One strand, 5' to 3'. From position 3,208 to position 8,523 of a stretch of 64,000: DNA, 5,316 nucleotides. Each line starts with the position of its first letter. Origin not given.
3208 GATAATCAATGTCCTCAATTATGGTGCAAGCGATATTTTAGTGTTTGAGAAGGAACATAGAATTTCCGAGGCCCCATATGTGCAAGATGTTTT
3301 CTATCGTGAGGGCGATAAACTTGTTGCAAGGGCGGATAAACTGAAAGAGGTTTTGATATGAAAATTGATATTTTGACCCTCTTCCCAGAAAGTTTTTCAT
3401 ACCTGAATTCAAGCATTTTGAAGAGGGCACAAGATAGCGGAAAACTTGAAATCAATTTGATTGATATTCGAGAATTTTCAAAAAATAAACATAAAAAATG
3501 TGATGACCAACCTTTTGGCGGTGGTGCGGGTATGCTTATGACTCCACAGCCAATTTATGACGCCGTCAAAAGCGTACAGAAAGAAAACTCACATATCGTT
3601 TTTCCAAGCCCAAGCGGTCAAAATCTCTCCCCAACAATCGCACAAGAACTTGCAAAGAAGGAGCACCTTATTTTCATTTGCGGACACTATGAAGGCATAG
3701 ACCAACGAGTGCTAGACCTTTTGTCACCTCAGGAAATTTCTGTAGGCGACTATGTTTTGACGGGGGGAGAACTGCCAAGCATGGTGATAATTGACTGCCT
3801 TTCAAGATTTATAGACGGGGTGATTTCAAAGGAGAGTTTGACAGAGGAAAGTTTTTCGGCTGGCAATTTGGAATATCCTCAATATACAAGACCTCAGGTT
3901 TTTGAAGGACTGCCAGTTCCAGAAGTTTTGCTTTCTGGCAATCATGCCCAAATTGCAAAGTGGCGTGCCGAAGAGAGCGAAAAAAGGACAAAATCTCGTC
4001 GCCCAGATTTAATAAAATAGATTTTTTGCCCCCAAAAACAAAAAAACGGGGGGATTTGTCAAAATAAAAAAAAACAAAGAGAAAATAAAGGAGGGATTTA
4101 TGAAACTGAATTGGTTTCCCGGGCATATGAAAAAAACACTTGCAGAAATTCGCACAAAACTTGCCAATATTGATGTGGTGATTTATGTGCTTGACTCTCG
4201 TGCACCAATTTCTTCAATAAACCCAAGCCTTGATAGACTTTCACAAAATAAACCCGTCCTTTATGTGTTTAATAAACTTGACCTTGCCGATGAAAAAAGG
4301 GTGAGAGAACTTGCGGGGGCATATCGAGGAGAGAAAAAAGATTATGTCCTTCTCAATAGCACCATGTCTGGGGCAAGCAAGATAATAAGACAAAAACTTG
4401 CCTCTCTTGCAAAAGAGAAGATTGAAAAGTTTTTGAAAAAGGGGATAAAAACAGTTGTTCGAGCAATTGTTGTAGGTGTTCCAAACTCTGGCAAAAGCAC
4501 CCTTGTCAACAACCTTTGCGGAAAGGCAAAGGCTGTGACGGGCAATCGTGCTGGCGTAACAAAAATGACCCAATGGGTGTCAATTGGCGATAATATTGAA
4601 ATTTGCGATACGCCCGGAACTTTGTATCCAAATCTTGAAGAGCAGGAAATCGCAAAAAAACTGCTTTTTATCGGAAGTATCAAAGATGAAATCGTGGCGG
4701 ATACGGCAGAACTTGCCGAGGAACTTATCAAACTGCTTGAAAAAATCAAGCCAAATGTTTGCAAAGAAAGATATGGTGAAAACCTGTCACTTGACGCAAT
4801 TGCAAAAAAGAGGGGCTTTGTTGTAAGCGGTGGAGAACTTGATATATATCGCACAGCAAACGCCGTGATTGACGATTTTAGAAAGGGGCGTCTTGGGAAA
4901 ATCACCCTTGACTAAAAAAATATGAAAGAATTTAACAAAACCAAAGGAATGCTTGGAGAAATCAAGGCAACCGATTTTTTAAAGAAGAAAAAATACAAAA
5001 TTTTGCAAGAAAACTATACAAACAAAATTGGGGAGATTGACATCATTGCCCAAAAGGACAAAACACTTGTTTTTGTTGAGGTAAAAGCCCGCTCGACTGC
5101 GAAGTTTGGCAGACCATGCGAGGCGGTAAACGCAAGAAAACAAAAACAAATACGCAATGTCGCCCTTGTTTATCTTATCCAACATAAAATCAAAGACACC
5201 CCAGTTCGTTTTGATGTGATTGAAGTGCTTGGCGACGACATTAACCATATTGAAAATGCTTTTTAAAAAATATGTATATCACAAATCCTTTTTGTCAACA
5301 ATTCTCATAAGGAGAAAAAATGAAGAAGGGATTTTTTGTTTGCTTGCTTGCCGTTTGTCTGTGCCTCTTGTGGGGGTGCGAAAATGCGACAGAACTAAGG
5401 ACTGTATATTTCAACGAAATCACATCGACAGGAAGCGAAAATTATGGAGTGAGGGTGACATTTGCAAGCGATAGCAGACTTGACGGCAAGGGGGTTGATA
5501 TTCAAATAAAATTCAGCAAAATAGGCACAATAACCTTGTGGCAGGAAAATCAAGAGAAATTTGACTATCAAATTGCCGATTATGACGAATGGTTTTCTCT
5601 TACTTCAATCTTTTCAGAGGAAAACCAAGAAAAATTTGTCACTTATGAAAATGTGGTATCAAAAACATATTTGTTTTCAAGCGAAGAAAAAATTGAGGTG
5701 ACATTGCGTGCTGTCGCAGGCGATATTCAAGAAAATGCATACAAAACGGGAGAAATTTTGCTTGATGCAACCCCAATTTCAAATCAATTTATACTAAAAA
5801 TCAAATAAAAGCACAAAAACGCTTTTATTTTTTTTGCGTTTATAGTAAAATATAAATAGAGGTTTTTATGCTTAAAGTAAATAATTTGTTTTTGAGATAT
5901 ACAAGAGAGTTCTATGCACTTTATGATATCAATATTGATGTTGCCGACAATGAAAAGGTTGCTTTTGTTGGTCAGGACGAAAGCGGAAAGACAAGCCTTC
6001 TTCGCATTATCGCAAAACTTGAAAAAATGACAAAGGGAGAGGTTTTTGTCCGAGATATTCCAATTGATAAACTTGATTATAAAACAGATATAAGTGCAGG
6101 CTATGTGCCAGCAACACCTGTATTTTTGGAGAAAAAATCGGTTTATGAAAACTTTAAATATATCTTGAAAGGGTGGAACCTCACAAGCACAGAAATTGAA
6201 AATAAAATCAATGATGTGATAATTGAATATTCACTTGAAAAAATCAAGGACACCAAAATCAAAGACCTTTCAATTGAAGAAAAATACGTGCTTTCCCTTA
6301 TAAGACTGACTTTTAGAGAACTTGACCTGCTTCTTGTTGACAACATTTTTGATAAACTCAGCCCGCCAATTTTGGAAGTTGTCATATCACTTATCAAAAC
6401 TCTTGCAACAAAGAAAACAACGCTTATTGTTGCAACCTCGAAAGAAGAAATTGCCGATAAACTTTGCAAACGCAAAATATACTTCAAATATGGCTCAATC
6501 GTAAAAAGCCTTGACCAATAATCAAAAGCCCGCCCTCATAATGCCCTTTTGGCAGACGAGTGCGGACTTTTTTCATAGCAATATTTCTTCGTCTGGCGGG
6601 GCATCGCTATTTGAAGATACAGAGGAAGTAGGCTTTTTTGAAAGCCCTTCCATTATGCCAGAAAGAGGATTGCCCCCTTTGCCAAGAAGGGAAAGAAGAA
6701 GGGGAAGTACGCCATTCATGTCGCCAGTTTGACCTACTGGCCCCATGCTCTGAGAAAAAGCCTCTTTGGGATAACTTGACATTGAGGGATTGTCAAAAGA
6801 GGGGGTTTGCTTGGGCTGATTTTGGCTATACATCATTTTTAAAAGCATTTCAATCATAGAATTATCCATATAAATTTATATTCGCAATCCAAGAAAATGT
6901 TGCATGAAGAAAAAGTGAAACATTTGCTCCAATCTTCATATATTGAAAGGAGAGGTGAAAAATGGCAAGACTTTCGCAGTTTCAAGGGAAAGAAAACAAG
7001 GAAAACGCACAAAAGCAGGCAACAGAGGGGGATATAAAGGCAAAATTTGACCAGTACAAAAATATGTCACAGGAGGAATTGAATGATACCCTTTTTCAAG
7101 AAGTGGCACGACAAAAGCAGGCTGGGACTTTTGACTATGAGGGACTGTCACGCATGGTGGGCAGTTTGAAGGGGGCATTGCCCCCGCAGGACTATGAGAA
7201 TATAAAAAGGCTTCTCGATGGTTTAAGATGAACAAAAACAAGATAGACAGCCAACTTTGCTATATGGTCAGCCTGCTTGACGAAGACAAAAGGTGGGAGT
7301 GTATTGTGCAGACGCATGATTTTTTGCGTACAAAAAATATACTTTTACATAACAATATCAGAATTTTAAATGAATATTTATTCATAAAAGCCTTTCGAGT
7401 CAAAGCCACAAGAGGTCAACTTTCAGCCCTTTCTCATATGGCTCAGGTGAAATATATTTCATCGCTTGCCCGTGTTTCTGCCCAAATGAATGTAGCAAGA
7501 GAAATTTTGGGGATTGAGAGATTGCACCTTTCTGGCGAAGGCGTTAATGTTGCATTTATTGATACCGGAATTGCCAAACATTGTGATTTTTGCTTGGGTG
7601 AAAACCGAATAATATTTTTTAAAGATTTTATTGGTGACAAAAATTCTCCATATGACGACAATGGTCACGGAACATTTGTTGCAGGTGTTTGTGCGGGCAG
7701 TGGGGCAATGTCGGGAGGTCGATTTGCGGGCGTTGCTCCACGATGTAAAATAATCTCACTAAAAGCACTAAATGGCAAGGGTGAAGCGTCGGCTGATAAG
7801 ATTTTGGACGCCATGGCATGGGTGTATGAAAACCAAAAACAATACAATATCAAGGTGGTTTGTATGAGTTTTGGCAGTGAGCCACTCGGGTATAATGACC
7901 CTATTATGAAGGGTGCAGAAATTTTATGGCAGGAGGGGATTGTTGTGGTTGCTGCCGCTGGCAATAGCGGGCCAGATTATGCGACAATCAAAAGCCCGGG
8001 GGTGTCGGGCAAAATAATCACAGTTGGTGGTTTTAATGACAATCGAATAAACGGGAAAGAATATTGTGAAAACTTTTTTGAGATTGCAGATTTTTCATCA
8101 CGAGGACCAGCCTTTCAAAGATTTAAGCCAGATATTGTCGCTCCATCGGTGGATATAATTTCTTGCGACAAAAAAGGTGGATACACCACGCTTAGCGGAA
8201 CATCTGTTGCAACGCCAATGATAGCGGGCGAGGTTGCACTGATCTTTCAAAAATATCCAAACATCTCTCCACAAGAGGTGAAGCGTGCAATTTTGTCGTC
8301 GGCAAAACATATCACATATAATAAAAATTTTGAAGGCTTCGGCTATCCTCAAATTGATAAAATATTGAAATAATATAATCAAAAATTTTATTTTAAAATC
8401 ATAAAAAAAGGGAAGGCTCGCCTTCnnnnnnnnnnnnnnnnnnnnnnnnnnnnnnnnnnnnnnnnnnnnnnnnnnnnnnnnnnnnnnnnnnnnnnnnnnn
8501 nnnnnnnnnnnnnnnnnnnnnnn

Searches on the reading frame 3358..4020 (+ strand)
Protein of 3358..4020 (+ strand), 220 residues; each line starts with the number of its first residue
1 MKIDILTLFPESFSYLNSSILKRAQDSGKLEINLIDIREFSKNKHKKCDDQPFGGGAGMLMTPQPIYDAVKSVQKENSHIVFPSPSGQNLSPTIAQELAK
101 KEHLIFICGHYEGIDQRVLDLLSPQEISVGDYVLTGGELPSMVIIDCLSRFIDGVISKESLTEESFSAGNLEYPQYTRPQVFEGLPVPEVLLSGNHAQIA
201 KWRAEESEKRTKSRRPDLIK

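Call 54: list_cluster_members(proteins=[window:3358-4020:+, window:4100-4915:+, window:5868-6521:+, window:60880-61833:+, window:59639-60847:-, window:58626-59456:-, window:57594-58529:+, window:18012-19631:+, window:9740-11692:+, window:20668-21150:+])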
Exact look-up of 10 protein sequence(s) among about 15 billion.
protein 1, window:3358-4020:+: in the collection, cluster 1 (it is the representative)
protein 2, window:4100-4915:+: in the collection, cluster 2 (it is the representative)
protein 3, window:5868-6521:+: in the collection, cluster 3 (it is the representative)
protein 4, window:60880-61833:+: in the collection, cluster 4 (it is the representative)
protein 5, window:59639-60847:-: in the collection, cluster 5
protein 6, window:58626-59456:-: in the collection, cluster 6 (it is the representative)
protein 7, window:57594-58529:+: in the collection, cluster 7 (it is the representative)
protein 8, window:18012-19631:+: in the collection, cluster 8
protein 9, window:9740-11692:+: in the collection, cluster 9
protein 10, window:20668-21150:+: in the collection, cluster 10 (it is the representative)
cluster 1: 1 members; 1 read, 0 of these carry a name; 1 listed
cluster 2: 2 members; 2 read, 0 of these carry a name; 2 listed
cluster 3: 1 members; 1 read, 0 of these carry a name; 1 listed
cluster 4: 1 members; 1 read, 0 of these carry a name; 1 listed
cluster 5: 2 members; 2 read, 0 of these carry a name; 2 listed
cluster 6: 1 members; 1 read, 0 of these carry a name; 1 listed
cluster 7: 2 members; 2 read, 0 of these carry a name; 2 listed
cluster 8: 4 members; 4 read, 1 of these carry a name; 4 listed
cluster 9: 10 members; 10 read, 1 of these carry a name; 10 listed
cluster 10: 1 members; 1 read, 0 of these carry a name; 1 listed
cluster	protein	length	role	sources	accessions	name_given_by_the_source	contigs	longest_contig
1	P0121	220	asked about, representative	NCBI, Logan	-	-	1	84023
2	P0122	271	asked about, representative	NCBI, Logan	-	-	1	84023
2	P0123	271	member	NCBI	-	-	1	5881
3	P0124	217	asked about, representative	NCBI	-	-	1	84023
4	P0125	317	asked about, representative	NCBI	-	-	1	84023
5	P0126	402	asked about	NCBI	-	-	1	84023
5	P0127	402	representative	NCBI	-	-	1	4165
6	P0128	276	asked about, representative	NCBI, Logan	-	-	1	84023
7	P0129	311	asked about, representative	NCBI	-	-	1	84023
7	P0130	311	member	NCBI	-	-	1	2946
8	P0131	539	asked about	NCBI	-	-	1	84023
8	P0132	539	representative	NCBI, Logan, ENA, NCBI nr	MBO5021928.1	MAG: chaperonin GroEL [Clostridia bacterium] | chaperonin GroEL [Clostridia bacterium]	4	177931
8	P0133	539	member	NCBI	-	-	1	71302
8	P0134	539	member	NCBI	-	-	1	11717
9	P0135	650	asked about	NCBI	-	-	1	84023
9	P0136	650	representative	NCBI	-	-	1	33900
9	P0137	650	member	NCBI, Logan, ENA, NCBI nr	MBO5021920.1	MAG: DNA gyrase subunit B [Clostridia bacterium] | DNA gyrase subunit B [Clostridia bacterium]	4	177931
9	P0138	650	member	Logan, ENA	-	-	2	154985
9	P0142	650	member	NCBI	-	-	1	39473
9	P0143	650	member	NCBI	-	-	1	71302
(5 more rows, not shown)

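Call 55: find_encoding_contigs(protein=P0137, flank=10000, max_places=3)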
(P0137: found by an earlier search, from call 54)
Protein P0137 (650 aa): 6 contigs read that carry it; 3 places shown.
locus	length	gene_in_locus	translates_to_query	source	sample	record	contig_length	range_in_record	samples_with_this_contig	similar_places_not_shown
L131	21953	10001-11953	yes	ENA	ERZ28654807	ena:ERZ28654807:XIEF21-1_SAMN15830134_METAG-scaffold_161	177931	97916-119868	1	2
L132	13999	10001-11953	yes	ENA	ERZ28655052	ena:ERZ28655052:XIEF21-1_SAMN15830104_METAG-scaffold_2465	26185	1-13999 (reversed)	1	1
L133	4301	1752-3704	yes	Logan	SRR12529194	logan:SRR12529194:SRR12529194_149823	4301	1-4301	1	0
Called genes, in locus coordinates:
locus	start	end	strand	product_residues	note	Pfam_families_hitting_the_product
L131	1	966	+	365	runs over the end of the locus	PF04055:Radical_SAM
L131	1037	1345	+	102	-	PF04297:UPF0122, PF08281:Sigma70_r4_2 (weak), PF04545:Sigma70_r4 (weak)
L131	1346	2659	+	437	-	PF02881:SRP54_N, PF06414:Zeta_toxin (weak), PF00448:SRP54, PF01656:CbiA (weak), PF13207:AAA_17 (faint), PF13401:AAA_22 (weak), PF02978:SRP_SPB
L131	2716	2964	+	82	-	PF00886:Ribosomal_S16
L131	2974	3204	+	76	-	PF13083:KH_KhpA-B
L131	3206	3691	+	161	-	PF01782:RimM, PF05239:PRC (weak), PF24986:PRC_RimM (weak)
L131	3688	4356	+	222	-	PF01746:tRNA_m1G_MT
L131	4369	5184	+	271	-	PF00009:GTP_EFTU (faint), PF03193:RsgA_GTPase (faint), PF09439:SRPRB (faint), PF01926:MMR_HSR1, PF02421:FeoB_N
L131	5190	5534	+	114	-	PF08378:NERD (weak), PF02021:UPF0102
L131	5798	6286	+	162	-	-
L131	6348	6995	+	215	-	PF00005:ABC_tran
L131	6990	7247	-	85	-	-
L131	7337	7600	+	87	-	-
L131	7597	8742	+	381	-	PF00082:Peptidase_S8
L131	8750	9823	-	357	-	PF03033:Glyco_transf_28, PF04101:Glyco_tran_28_C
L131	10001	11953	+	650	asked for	PF02518:HATPase_c, PF00204:DNA_gyraseB, PF01751:Toprim, PF00986:DNA_gyraseB_C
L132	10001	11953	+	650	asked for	PF02518:HATPase_c, PF00204:DNA_gyraseB, PF01751:Toprim, PF00986:DNA_gyraseB_C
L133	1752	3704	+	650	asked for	PF02518:HATPase_c, PF00204:DNA_gyraseB, PF01751:Toprim, PF00986:DNA_gyraseB_C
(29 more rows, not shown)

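Call 57: find_encoding_contigs(protein=P0143, flank=10000, max_places=2)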
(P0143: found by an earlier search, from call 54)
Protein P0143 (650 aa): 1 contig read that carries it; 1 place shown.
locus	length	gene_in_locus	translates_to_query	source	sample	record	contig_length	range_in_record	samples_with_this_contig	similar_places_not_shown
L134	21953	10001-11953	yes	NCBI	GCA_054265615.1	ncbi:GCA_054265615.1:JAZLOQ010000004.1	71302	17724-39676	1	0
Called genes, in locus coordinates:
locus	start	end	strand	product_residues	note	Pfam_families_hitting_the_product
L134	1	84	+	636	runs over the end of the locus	PF00009:GTP_EFTU, PF00071:Ras (weak), PF03144:GTP_EFTU_D2, PF14492:EFG_III (faint), PF00679:EFG_C, PF06421:LepA_C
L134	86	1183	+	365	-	PF04055:Radical_SAM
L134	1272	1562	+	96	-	PF04297:UPF0122, PF08281:Sigma70_r4_2 (weak), PF04545:Sigma70_r4 (weak)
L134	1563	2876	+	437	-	PF02881:SRP54_N, PF06414:Zeta_toxin (weak), PF00448:SRP54, PF01656:CbiA (weak), PF13207:AAA_17 (faint), PF13401:AAA_22 (weak), PF02978:SRP_SPB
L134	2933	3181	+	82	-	PF00886:Ribosomal_S16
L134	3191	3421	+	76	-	PF13083:KH_KhpA-B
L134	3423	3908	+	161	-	PF01782:RimM, PF05239:PRC (weak), PF24986:PRC_RimM (weak)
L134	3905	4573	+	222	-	PF01746:tRNA_m1G_MT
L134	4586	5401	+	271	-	PF03193:RsgA_GTPase (faint), PF09439:SRPRB (faint), PF01926:MMR_HSR1, PF02421:FeoB_N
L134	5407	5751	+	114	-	PF08378:NERD (weak), PF02021:UPF0102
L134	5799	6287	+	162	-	-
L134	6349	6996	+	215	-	PF00005:ABC_tran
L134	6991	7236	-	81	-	-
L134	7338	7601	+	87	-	-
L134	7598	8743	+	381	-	PF00082:Peptidase_S8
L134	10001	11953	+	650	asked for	PF02518:HATPase_c, PF00204:DNA_gyraseB, PF01751:Toprim, PF00986:DNA_gyraseB_C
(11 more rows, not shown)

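Call 58: find_encoding_contigs(protein=P0138, flank=10000, max_places=2)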
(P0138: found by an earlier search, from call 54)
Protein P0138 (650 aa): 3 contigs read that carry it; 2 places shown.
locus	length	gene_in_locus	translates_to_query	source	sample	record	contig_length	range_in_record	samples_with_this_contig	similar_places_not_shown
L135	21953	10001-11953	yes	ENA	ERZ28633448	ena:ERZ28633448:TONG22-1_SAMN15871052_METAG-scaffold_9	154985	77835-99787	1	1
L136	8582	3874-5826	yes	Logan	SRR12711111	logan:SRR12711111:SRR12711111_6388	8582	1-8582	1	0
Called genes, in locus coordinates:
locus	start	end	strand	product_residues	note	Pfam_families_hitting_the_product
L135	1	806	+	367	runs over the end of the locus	PF04055:Radical_SAM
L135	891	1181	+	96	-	PF04297:UPF0122, PF04545:Sigma70_r4, PF08281:Sigma70_r4_2 (weak), PF08279:HTH_11 (faint), PF04967:HTH_10 (weak)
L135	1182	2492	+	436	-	PF02881:SRP54_N, PF13614:AAA_31 (faint), PF07015:VirC1 (faint), PF06414:Zeta_toxin (weak), PF00448:SRP54, PF01656:CbiA, PF13401:AAA_22 (weak), PF02978:SRP_SPB, +1 more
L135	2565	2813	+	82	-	PF00886:Ribosomal_S16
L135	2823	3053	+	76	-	PF13083:KH_KhpA-B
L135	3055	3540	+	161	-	PF01782:RimM, PF05239:PRC (weak), PF24986:PRC_RimM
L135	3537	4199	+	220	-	PF01746:tRNA_m1G_MT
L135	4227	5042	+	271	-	PF00009:GTP_EFTU (faint), PF03193:RsgA_GTPase (faint), PF01926:MMR_HSR1, PF02421:FeoB_N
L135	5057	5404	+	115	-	PF08378:NERD (weak), PF02021:UPF0102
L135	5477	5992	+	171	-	-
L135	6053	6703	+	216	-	PF00005:ABC_tran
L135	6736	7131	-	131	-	-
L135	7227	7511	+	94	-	-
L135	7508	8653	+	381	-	PF00082:Peptidase_S8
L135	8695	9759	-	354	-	PF03033:Glyco_transf_28, PF13528:Glyco_trans_1_3 (faint), PF04101:Glyco_tran_28_C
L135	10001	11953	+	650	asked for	PF02518:HATPase_c, PF00204:DNA_gyraseB, PF01751:Toprim, PF00986:DNA_gyraseB_C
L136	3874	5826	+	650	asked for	PF02518:HATPase_c, PF00204:DNA_gyraseB, PF01751:Toprim, PF00986:DNA_gyraseB_C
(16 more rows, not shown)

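Call 69: find_encoding_contigs(protein=P0136, flank=10000, max_places=2)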
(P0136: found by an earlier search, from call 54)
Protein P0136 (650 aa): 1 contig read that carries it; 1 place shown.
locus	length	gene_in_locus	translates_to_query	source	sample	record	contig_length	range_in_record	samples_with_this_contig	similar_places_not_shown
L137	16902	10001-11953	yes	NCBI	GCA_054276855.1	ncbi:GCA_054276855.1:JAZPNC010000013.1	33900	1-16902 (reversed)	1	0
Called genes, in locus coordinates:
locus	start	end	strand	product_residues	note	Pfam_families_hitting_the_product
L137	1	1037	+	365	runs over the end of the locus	PF04055:Radical_SAM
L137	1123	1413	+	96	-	PF04297:UPF0122, PF04545:Sigma70_r4 (weak), PF08281:Sigma70_r4_2 (weak)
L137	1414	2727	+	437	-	PF02881:SRP54_N, PF06414:Zeta_toxin (weak), PF00448:SRP54, PF01656:CbiA (weak), PF13207:AAA_17 (faint), PF13401:AAA_22 (weak), PF02978:SRP_SPB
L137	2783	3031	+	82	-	PF00886:Ribosomal_S16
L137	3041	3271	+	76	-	PF13083:KH_KhpA-B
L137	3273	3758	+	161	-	PF01782:RimM, PF05239:PRC (weak), PF24986:PRC_RimM (weak)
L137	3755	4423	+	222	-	PF01746:tRNA_m1G_MT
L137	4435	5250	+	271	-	PF03193:RsgA_GTPase (faint), PF01926:MMR_HSR1, PF02421:FeoB_N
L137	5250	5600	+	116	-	PF08378:NERD (weak), PF02021:UPF0102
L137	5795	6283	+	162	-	-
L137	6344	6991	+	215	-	PF00005:ABC_tran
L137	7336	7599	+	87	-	-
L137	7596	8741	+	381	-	PF00082:Peptidase_S8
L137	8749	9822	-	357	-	PF03033:Glyco_transf_28, PF04101:Glyco_tran_28_C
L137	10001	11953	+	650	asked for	PF02518:HATPase_c, PF00204:DNA_gyraseB, PF01751:Toprim, PF00986:DNA_gyraseB_C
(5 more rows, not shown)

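Call 70: find_encoding_contigs(protein=P0142, flank=10000, max_places=2)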
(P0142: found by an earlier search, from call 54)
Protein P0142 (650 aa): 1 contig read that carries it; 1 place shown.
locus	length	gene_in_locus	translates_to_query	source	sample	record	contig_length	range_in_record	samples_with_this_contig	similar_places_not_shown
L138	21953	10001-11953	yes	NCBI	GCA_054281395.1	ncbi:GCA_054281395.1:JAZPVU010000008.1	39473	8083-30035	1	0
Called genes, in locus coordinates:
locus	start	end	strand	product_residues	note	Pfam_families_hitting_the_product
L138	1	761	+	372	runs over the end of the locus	PF04055:Radical_SAM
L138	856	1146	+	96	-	PF04297:UPF0122, PF08281:Sigma70_r4_2, PF04545:Sigma70_r4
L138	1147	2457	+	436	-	PF02881:SRP54_N, PF13614:AAA_31 (faint), PF07015:VirC1 (faint), PF06414:Zeta_toxin (weak), PF00448:SRP54, PF01656:CbiA, PF13401:AAA_22 (weak), PF02978:SRP_SPB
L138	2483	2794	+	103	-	PF00886:Ribosomal_S16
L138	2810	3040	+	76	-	PF13083:KH_KhpA-B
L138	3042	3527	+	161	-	PF01782:RimM, PF05239:PRC (weak), PF24986:PRC_RimM (weak)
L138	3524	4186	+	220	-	PF01746:tRNA_m1G_MT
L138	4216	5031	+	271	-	PF00009:GTP_EFTU (faint), PF03193:RsgA_GTPase (faint), PF01926:MMR_HSR1, PF02421:FeoB_N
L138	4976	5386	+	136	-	PF08378:NERD (weak), PF02021:UPF0102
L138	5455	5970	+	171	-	-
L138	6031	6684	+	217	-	PF00005:ABC_tran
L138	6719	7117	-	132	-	-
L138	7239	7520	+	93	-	-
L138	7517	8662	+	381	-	PF00082:Peptidase_S8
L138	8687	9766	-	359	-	PF03033:Glyco_transf_28, PF13528:Glyco_trans_1_3 (faint), PF04101:Glyco_tran_28_C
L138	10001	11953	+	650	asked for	PF02518:HATPase_c, PF00204:DNA_gyraseB, PF01751:Toprim, PF00986:DNA_gyraseB_C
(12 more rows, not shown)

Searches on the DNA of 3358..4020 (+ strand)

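Call 67: search_rna_families(source=L131, start=16100, end=17250, threshold=evalue, max_evalue=1)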
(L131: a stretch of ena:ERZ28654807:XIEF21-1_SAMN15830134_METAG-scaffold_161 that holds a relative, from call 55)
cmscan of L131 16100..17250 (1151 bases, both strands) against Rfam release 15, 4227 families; matches with E-value up to 1: 7.
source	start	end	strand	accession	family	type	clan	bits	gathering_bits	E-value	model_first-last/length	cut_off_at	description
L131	16292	16465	-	RF01770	rimP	Cis-reg; leader;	-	24.1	47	0.26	1-102/102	no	Gammaprotebacteria rimP leader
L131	16393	16448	+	RF01013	mir-577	Gene; miRNA;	-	21.5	100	0.37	1-86/86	no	mir-577 microRNA precursor family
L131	16664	16718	-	RF03938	mir-4662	Gene; miRNA;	-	20.3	97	0.51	1-67/67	no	mir-4662 microRNA precursor family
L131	16296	16390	-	RF02837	anti-hemB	Gene; sRNA;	-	19.5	49.5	0.087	1-81/81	no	Burkholderia RNA 7 (anti-hemB)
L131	16662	16720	-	RF00965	mir-549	Gene; miRNA;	-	19.5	93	0.84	1-72/72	no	mir-549 microRNA precursor family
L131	16404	16479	-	RF00506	Thr_leader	Cis-reg; leader;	-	19.4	55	0.78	1-118/118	no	Threonine operon leader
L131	16387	16516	-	RF00007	U12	Gene; snRNA; splicing;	CL00006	19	53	0.36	1-151/151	no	U12 minor spliceosomal RNA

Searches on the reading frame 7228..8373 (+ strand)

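Call 11: search_protein_families(library=ncbifam, proteins=[window:7228-8373:+])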
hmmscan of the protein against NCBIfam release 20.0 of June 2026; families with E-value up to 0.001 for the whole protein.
window:7228-8373:+ (381 aa): 9 families
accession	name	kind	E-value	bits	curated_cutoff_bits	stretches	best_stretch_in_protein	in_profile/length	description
TIGR03921.1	T7SS_mycosin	equivalog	2e-37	129.1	278.75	1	102-377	11-280/353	type VII secretion-associated serine protease mycosin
NF040809.1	germ_prot_CspBA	exception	1.4e-22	79.3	1250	2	252-344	966-1048/1099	bifunctional germination protease/germinant receptor pseudoprotease CspBA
NF040808.2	CspC_non_triad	exception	2.5e-18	65.8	675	2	252-341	419-499/556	bile acid germinant receptor pseudoprotease CspC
NF033595.1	denti_PrtP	equivalog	1.3e-12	47.2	300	1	303-376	414-496/606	dentilisin complex serine proteinase subunit PrtP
NF049966.1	QH_SP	equivalog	6.8e-11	41.9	165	1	108-362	2-214/219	subtilisin-like serine protease QhpE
NF040553.1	SGO_0316_fam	subfamily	1.1e-10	39.9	1400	1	286-352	653-724/1486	SGO_0316/SGO_0317 family LPXTG-anchored serine peptidase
TIGR03895.1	protease_PatA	subfamily_domain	3.5e-10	39.3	421.05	1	147-365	1-206/606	PatA/PatG family cyanobactin maturation protease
NF042956.1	IteS_antiphage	equivalog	7.1e-09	34.5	900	1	28-375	175-554/747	S8 family anti-phage peptidase IteS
NF051851.1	AtpSerPepEprS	equivalog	4.3e-07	28.3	1700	1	235-361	222-339/988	autotransporter serine peptidase EprS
